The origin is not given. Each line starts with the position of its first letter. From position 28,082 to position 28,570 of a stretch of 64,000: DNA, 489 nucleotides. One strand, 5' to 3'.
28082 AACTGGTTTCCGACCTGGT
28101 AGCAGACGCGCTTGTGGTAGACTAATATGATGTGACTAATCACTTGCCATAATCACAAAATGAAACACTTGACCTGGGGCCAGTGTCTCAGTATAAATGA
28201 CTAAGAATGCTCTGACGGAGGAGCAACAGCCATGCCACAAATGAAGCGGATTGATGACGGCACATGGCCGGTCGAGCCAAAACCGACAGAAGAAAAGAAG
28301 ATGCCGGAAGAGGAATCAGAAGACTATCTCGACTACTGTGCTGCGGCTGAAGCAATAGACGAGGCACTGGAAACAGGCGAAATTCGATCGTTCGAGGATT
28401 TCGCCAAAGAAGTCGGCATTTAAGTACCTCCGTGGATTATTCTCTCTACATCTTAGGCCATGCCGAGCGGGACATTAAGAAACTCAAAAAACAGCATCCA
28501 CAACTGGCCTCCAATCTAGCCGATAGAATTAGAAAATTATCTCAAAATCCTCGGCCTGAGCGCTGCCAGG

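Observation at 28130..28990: RelE/ParE toxin fused to an unknown ~95 aa C-terminal domain, with an upstream acidic mini-protein and a consensus promoter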

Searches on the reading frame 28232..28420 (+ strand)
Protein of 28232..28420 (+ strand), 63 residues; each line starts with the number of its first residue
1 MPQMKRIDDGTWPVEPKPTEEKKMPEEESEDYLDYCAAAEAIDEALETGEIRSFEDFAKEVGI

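Call 3: search_protein_families(library=pfam, proteins=[window:28232-28420:+], max_evalue=1)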
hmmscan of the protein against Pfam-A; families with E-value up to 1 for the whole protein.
window:28232-28420:+ (63 aa): 0 families

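Call 4: search_protein_families(library=ncbifam, proteins=[window:28232-28420:+], max_evalue=1)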
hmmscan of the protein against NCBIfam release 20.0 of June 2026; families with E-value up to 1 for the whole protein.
window:28232-28420:+ (63 aa): 1 family
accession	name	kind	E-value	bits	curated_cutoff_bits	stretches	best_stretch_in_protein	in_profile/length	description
NF046040.1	RelB_antitoxin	equivalog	0.0027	18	50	1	27-62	34-69/69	type II toxin-antitoxin system RelB family antitoxin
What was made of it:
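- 28232..28423 (+): Putative antitoxin of 63 aa, acidic (net charge -12, pI 4.1). It has a conserved N-terminal MPQMKRI motif, a variable proline-rich linker, and a conserved acidic C-terminal half with a weak RelB-like match. NCBIfam RelB_antitoxin E 0.0027, below threshold (call 4).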

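Call 18: search_solved_structures(query=window:28232-28420:+, max_evalue=10, show_alignments=3)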
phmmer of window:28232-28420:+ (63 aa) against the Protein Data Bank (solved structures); distinct sequences matched with E-value up to 10: 0.

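Call 40: search_protein_families(library=ncbifam, alignment_id=A4, max_evalue=1)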
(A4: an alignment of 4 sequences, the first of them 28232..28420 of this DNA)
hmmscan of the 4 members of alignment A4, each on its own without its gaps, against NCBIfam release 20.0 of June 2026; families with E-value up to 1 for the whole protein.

A. member 1, window:28232-28420:+ (63 aa): 1 family
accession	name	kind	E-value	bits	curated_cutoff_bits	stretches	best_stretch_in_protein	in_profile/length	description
NF046040.1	RelB_antitoxin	equivalog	0.0027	18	50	1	27-62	34-69/69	type II toxin-antitoxin system RelB family antitoxin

B. families by the number of members that match (of 4 scanned): 1 family
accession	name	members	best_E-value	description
NF046040.1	RelB_antitoxin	2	0.0027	type II toxin-antitoxin system RelB family antitoxin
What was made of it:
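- On Type II toxin-antitoxin module: The only hit is a sub-threshold one to NCBIfam RelB_antitoxin: 18 bits against a cut-off of 50, E 0.0027, found in 2 of 4 members scanned (calls 4, 40).
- Checked: It has a sub-threshold match to the C-terminal toxin-binding half of NCBIfam RelB_antitoxin NF046040: E 0.0027, 18 bits against a cut-off of 50, residues 27-62 against profile positions 34-69 of 69 (calls 4, 40).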

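Call 41: search_protein_families(library=pfam, alignment_id=A4, max_evalue=1)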
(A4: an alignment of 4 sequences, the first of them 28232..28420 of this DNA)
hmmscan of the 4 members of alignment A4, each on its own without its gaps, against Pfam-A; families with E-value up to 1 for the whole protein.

A. member 1, window:28232-28420:+ (63 aa): 0 families

B. families by the number of members that match (of 4 scanned): 0 families

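Call 78: search_solved_structures(query=A7, max_evalue=10, show_alignments=4)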
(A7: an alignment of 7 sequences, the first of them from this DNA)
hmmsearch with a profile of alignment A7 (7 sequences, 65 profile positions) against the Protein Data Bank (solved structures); distinct sequences matched with E-value up to 10: 4.
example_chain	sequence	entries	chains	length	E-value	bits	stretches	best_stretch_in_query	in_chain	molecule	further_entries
2cie_A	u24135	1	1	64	1.5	12.4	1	29-52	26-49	VNG1446H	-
1mog_A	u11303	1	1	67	1.5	12.3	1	29-52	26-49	Dodecin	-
3bpt_A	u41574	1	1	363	1.5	12.3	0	14-48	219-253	3-hydroxyisobutyryl-CoA hydrolase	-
2cc6_A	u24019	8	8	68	1.6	12.3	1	29-52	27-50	VNG1446H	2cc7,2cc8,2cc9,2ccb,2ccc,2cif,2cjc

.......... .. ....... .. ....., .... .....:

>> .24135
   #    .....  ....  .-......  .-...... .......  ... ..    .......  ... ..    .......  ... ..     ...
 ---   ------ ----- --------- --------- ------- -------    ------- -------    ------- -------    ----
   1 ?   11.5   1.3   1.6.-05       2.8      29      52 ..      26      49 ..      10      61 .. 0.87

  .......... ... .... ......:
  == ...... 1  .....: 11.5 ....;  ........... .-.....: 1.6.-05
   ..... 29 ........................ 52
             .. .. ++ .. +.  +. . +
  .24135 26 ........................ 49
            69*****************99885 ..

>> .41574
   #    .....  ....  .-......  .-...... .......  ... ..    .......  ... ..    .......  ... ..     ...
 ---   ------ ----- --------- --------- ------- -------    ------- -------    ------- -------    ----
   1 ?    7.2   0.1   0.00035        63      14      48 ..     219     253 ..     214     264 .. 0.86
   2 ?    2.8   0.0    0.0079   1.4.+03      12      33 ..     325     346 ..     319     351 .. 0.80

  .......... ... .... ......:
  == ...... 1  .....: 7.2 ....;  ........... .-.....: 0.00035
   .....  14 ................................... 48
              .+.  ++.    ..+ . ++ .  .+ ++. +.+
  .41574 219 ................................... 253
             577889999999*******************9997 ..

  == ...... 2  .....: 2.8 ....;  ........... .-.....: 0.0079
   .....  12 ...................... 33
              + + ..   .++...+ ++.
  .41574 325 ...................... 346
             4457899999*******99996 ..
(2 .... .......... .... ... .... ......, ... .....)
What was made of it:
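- The RelB-like match of the antitoxin is below the family threshold (call 4), and a profile of seven antitoxins finds nothing in the PDB (call 78).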

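Call 79: search_protein_families(library=padloc, proteins=[window:28232-28420:+], max_evalue=1)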
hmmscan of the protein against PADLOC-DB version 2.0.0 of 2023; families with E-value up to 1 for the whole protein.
window:28232-28420:+ (63 aa): 0 families

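Call 80: search_protein_families(library=phrogs, proteins=[window:28232-28420:+], max_evalue=1)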
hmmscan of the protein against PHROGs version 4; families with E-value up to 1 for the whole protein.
window:28232-28420:+ (63 aa): 1 family
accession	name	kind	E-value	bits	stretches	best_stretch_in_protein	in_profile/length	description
phrog_9710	-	unknown function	0.24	12.5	1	40-63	16-39/95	-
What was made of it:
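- On Type II toxin-antitoxin module: Pfam, PDB, PHROGs and PADLOC give nothing (calls 3, 18, 41, 78-80).
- PADLOC and PHROGs give no hit (calls 79, 80).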
